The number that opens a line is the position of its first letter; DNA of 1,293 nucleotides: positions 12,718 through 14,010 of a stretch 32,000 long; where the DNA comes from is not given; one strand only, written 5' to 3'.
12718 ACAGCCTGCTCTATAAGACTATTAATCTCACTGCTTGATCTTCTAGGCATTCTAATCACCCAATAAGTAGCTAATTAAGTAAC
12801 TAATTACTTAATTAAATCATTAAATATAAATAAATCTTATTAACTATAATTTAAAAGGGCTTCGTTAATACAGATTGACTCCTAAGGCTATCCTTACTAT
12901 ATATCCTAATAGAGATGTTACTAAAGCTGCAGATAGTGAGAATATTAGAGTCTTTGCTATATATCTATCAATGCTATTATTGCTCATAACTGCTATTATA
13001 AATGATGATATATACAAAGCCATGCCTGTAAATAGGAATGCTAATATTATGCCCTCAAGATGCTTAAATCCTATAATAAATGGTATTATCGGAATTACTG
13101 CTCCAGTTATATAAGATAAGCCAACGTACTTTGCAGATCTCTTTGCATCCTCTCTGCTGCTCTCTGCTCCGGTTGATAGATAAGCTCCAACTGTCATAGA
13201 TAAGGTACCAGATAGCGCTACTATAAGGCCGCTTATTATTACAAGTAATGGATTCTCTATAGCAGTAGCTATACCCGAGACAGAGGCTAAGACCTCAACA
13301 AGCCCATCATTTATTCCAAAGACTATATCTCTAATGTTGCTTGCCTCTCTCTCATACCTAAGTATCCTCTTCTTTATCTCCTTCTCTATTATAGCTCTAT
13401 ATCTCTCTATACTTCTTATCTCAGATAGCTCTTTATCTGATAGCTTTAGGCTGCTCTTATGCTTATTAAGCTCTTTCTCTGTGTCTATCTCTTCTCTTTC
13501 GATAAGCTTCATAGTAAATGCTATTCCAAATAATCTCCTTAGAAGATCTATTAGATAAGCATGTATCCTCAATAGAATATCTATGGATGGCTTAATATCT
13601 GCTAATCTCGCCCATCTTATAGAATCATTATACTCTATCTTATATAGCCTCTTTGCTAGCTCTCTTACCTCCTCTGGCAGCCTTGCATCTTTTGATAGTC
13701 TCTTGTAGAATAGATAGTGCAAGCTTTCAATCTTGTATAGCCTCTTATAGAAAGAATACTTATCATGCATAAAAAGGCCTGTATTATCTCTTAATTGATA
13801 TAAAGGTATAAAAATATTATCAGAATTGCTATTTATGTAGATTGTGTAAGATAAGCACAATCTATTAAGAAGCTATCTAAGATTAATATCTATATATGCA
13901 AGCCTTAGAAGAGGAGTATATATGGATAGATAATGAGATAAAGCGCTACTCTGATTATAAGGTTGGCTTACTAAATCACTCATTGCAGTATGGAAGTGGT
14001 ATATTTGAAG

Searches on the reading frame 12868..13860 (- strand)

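Call 75: search_protein_families(library=pfam, proteins=[window:12868-13860:-], max_evalue=0.001)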
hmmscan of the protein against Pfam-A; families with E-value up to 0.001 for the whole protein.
window:12868-13860:- (331 aa): 1 family
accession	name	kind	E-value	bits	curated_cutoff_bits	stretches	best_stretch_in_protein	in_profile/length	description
PF01988.24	VIT1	-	4.8e-22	79.3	28.1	2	176-242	1-68/214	VIT family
